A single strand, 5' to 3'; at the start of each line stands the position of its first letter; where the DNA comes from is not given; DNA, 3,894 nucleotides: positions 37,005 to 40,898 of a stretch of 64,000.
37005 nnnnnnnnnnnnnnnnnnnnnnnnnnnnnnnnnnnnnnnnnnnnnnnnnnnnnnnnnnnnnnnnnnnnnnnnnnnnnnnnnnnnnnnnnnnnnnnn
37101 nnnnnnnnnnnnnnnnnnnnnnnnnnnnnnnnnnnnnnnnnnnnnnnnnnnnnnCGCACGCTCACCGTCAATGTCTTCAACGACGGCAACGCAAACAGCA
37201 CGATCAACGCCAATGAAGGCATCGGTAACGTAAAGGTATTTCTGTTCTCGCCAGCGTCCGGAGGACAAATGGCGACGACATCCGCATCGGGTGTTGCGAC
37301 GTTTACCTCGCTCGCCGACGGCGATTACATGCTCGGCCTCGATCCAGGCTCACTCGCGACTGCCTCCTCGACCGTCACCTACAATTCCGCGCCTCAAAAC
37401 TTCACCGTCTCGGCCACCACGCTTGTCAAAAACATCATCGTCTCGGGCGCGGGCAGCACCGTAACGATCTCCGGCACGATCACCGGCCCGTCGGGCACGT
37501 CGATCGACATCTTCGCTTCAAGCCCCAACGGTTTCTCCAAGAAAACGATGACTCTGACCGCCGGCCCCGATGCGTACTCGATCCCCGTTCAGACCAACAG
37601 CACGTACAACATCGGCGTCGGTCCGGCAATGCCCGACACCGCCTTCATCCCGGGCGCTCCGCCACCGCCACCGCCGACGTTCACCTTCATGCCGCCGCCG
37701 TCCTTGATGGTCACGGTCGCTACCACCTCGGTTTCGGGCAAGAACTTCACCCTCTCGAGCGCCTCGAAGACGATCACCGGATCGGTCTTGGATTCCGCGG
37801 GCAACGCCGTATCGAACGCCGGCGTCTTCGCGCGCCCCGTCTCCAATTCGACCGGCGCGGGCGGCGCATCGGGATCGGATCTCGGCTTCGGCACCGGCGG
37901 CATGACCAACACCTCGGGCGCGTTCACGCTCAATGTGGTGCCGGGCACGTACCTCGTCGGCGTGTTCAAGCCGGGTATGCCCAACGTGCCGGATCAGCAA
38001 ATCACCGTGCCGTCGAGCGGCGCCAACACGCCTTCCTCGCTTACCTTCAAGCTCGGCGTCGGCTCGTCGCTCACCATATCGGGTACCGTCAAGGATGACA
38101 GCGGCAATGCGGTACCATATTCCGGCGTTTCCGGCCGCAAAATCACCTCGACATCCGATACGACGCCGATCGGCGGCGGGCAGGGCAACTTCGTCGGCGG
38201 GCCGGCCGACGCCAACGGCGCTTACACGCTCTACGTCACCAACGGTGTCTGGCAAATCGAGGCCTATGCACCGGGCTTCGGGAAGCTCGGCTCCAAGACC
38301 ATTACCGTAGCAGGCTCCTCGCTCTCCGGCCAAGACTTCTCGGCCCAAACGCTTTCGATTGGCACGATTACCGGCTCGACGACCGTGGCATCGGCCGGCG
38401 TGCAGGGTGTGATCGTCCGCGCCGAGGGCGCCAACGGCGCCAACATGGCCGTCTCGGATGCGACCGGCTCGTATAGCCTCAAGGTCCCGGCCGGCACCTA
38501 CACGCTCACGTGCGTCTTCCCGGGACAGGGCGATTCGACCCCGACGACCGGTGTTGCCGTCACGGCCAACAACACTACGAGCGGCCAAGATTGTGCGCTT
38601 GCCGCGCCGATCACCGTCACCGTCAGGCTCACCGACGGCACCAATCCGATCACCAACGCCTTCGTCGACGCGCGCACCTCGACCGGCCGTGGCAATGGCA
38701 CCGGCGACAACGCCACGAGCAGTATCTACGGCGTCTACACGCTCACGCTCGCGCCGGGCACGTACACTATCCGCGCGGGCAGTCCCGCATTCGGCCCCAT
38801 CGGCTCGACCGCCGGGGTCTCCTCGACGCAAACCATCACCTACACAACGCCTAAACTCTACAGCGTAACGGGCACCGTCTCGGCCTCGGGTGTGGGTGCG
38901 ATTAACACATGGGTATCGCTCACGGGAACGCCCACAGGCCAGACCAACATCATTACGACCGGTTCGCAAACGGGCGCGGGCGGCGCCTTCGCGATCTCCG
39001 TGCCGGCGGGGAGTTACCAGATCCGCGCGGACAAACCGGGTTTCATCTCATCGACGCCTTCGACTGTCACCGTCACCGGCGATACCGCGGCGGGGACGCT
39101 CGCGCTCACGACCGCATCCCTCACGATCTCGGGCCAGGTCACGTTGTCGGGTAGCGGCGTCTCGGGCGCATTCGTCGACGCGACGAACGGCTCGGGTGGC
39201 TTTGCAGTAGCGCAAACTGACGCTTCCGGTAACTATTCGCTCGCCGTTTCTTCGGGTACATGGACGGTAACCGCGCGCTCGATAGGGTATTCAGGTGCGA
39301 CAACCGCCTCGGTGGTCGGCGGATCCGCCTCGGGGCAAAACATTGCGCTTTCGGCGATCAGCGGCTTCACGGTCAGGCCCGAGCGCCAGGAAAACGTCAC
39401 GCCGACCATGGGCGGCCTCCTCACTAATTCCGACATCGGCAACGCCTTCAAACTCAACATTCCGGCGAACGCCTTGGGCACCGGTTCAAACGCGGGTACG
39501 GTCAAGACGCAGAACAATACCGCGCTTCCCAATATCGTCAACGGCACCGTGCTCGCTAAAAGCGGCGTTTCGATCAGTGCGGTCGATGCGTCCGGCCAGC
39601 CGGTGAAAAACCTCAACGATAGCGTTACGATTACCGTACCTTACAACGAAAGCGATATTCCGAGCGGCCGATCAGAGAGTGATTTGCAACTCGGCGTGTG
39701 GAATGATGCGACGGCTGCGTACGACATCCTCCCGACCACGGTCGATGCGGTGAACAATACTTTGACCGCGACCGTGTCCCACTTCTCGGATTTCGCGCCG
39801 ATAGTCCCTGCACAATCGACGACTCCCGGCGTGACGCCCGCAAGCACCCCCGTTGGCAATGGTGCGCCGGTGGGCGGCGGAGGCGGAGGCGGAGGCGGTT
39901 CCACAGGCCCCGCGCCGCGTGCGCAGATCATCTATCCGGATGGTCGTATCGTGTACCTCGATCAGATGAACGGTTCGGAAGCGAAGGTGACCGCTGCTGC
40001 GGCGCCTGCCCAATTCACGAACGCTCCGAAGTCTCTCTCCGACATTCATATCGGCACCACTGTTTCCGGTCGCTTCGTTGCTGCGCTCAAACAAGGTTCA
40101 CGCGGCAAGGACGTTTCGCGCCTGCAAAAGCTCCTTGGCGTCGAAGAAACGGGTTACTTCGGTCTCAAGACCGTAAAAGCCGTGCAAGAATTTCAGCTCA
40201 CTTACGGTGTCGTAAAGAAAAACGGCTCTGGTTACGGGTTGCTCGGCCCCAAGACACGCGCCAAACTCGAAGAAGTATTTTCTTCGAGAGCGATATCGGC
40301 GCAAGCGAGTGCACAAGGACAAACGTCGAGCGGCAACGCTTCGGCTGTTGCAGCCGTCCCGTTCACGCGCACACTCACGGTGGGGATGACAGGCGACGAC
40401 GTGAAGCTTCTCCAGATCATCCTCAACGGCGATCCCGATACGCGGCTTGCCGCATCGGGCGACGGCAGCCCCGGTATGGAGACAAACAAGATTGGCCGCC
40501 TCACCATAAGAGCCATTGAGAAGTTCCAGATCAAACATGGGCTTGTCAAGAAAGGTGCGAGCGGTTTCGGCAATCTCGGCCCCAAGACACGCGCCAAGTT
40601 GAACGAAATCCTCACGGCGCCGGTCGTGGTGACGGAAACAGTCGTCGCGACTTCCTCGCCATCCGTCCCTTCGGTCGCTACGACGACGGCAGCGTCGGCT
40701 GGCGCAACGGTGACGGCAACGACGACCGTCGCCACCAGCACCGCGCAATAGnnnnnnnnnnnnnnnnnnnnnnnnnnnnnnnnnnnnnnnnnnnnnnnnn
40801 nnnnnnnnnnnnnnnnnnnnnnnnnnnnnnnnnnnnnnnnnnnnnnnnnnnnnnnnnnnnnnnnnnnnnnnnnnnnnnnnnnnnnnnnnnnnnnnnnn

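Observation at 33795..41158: Giant 2318-aa peptidoglycan-anchored surface protein encoded directly upstream of rpsZ; spc operon lacks rpmD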

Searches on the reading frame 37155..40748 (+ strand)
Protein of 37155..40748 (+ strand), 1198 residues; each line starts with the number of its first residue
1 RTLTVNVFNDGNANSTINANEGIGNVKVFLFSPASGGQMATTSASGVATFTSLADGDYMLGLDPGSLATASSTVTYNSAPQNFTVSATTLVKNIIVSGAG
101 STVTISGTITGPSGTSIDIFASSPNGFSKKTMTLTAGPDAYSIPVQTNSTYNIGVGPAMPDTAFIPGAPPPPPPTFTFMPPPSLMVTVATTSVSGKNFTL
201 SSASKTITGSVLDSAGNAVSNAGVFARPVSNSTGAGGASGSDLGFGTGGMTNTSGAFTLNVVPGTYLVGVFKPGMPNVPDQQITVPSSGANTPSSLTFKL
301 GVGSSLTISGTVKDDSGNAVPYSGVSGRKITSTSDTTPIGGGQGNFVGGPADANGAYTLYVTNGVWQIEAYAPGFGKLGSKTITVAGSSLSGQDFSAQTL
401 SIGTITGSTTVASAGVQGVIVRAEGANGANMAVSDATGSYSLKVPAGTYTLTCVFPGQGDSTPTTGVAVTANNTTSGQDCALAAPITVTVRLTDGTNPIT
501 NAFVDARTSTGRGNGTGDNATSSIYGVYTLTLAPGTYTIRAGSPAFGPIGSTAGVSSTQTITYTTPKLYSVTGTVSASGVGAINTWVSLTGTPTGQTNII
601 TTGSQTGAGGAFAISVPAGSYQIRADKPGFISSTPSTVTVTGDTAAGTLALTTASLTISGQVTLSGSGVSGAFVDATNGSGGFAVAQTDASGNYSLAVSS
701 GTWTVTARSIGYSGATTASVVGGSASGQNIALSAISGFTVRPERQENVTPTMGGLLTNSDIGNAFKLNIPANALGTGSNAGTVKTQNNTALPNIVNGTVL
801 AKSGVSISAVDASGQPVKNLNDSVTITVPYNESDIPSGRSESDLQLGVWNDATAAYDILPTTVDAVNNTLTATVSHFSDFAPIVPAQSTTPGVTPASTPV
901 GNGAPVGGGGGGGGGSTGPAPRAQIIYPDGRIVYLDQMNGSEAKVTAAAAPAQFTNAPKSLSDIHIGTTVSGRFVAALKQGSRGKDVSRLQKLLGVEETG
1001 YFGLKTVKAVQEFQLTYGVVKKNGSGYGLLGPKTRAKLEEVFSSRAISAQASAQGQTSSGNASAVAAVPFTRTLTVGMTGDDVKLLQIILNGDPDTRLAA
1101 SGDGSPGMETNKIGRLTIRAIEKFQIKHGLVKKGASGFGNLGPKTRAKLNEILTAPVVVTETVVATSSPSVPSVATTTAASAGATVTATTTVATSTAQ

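Call 60: predict_structure(alignment_id=A4)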
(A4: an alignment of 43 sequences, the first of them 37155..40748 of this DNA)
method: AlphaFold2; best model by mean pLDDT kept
length: 1198 residues; sequences in the alignment: 43
mean_pLDDT: 75.9   pTM: 0.34
mean pLDDT of the five models: 75.9, 74.4, 72.9, 71.3, 70.0
residues with pLDDT >= 90: 261; 70-90: 643; 50-70: 123; < 50: 171
segments of 3 or more residues with pLDDT < 50: 231-242, 737-741, 888-933, 935-970, 1044-1066, 1157-1198
pLDDT, mean of each block of 10 residues (from residue 1): 85 63 85 74 89 82 76 64 82 71 82 88 78 88 82 87 63 72 84 88 86 78 83 41 68 87 88 72 88 87 70 73 80 75 68 77 86 68 85 69 84 80 80 81 85 80 85 85 84 87 84 76 88 86 79 90 86 86 86 76 84 89 82 83 88 79 87 83 79 85 87 87 85 64 67 82 90 69 86 83 90 79 92 87 91 83 93 92 70 30 29 28 36 41 26 28 34 76 90 91 95 92 89 87 43 29 49 85 93 92 88 93 95 88 92 64 31 29 29 32
secondary structure, 60 per line:
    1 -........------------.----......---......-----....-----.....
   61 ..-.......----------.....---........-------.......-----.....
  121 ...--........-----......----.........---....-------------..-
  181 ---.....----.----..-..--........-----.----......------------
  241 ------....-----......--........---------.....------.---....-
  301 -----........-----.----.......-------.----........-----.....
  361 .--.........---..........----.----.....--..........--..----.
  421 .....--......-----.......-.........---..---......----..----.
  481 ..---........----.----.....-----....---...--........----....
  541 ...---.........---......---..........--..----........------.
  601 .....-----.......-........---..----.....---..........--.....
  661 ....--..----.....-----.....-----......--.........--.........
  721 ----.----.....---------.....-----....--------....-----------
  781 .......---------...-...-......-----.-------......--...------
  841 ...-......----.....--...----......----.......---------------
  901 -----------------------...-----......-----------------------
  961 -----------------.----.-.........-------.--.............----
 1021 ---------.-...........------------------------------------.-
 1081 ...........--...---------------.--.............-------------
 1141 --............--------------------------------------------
elements in order (helices of 4 or more, strands of 3 or more residues): E2-9 E27-32 E36-41 E47-50 E56-62 H64-70 E81-85 E89-96 E104-110 E116-123 E126-133 E139-144 E149-157 H161-164 E184-188 E205-212 E223-228 E247-250 E256-261 E264-271 E281-285 E296-299 E306-313 E324-330 E346-350 E356-361 E364-372 E376-385 E402-411 E420-425 E428-433 E439-445 E447-455 E464-469 E480-482 E486-493 E503-507 E513-516 E520-522 E525-532 E537-543 E547-555 E559-564 E568-577 E586-593 E600-605 E611-617 E619-626 E636-640 E644-653 E656-664 E673-677 E683-687 E693-698 E701-709 E712-720 E730-734 E744-748 E754-757 E766-769 E781-787 E797-799 E805-810 E824-829 E845-850 E855-859 E862-864 E869-874 E879-885 E924-926 E932-934 H985-993 H1004-1016 H1032-1042 H1081-1091 H1115-1127 H1143-1154

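Call 64: fold_search(model_id=the predicted structure, library=pdb)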
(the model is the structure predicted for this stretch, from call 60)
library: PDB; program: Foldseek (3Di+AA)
matches with E <= 10: 1270; with E <= 0.001: 115
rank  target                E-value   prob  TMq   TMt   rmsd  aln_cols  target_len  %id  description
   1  6fwv_B                6.6e-13  1.00  0.08  0.17  29.4       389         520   11  The Bacillus anthracis TIE protein (released 2018-08-08)
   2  6fwv_A                1.5e-12  1.00  0.08  0.17  29.3       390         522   11  The Bacillus anthracis TIE protein (released 2018-08-08)
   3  7q60                  5.5e-11  0.98  0.07  0.07  38.6      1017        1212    9  Structure of TEV cleaved A2ML1 (A2ML1-TE) (released 2022-04-20)
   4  7q1y_A                2.8e-10  0.97  0.07  0.06  41.9       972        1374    8  X-ray structure of human A2ML1 (released 2022-04-20)
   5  7vcr_B                1.8e-09  1.00  0.10  0.20  27.5       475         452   11  Crystal Structure of PitA fragment from pilus islet-2 of Streptococcus oralis (released 2022-06-01)
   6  7w6b                  2.7e-09  1.00  0.10  0.14  30.3       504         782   12  Crystal Structure of PitA from pilus islet-2 of Streptococcus oralis (released 2022-06-01)
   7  9fx3_A                3.2e-09  0.87  0.07  0.07  37.8      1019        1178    8  Structure of active human CD109 (released 2025-03-19)
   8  7q61_A                4.1e-09  0.95  0.07  0.07  38.6       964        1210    9  Structure of TEV conjugated A2ML1 (A2ML1-TC) (released 2022-04-20)
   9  7q62_B                4.1e-09  0.94  0.07  0.08  38.4       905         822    9  Structure of TEV cleaved A2ML1 dimer (A2ML1-TT dimer) (released 2022-04-20)
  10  7vcn_B                4.4e-09  1.00  0.10  0.21  27.4       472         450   11  Crystal Structure of PitA fragment from pilus islet-2 of Streptococcus oralis with Tb-Xo4 (released 2022-07-13)
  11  6iaa_A                6.3e-09  0.77  0.05  0.06  47.8       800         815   11  hRobo2 ectodomain (released 2019-03-13)
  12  7vcr_A                7.3e-09  1.00  0.10  0.20  27.9       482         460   11  Crystal Structure of PitA fragment from pilus islet-2 of Streptococcus oralis (released 2022-06-01)
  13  4oq1                  7.7e-09  1.00  0.10  0.26  15.5       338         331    9  Structure of the Streptococcal ancillary pilin (released 2014-04-23)
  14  5a42                  7.7e-09  0.77  0.06  0.05  40.0      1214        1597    8  Cryo-EM single particle 3D reconstruction of the native conformation of E. coli alpha-2-macroglobulin (ECAM) (released 2015-07-29)
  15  6grs_A                9.0e-09  0.97  0.07  0.11  26.0       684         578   11  Paired immunoglobulin-like receptor B (PirB) or Leukocyte immunoglobulin-like receptor subfamily B member 3 (LILRB3) f (released 2019-02-06)
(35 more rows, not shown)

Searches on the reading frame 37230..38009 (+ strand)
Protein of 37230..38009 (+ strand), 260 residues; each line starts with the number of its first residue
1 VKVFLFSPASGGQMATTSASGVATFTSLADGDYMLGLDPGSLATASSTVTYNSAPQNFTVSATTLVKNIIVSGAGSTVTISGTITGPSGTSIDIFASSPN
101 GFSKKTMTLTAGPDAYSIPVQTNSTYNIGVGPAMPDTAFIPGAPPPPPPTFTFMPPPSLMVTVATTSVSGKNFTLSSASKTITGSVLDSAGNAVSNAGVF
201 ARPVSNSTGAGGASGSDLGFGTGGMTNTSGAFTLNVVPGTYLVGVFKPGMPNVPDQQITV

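Call 34: search_protein_families(library=pfam, proteins=[window:37230-38009:+], max_evalue=0.05)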
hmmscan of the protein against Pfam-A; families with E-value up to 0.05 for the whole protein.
window:37230-38009:+ (260 aa): 2 families
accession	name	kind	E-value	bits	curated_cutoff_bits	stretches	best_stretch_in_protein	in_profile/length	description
PF13620.12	CarboxypepD_reg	-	4.1e-08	33.9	32.3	1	181-260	1-69/82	Carboxypeptidase regulatory-like domain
PF17802.7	SpaA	-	0.029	15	23.1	0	14-35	35-56/91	Prealbumin-like fold domain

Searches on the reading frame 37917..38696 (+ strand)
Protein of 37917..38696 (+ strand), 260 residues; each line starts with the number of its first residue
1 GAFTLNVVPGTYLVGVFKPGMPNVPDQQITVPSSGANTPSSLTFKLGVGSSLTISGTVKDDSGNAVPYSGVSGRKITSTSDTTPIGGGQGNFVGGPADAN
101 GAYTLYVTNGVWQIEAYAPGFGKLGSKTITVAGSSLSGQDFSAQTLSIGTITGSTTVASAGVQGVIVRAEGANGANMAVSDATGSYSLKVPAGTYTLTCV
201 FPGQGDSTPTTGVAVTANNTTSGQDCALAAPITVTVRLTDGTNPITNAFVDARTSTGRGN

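Call 34: search_protein_families(library=pfam, proteins=[window:37917-38696:+], max_evalue=0.05)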
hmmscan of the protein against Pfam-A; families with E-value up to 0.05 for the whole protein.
window:37917-38696:+ (260 aa): 3 families
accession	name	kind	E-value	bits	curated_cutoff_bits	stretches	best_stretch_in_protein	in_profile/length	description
PF13620.12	CarboxypepD_reg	-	1.5e-14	54.5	32.3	2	151-222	2-76/82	Carboxypeptidase regulatory-like domain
PF14686.12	fn3_3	-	6.8e-06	26.2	24.4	0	183-222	34-74/75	Polysaccharide lyase family 4, domain II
PF13715.12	CarbopepD_reg_2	-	4.1e-05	24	32.2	1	160-203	12-54/88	CarboxypepD_reg-like domain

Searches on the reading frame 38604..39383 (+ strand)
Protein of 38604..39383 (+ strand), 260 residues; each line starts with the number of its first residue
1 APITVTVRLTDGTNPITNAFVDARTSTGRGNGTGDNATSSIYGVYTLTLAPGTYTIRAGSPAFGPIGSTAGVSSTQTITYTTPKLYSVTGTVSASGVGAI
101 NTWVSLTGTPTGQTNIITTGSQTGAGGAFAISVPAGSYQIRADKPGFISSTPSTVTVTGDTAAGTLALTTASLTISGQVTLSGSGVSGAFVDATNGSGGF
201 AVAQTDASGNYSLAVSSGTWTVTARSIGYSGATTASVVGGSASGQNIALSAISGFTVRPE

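Call 34: search_protein_families(library=pfam, proteins=[window:38604-39383:+], max_evalue=0.05)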
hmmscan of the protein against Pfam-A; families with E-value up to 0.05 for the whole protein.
window:38604-39383:+ (260 aa): 6 families
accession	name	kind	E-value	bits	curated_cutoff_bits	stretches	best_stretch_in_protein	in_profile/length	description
PF13620.12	CarboxypepD_reg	-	1.5e-22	80.1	32.3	3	174-249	1-81/82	Carboxypeptidase regulatory-like domain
PF13715.12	CarbopepD_reg_2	-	7.5e-09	35.9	32.2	1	175-238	1-64/88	CarboxypepD_reg-like domain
PF07210.18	DUF1416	-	1.2e-08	35.2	23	1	172-239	19-85/97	Protein of unknown function (DUF1416)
PF08308.17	PEGA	-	0.00058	20.1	20.8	0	130-160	28-58/71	PEGA domain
PF08400.16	phage_tail_N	-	0.00075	20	26.6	0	103-167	21-87/134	Prophage tail fibre N-terminal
PF23194.1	NOMO_5th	-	0.0008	20.2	27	0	88-142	2-56/89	NOMO fifth transthyretin-like domain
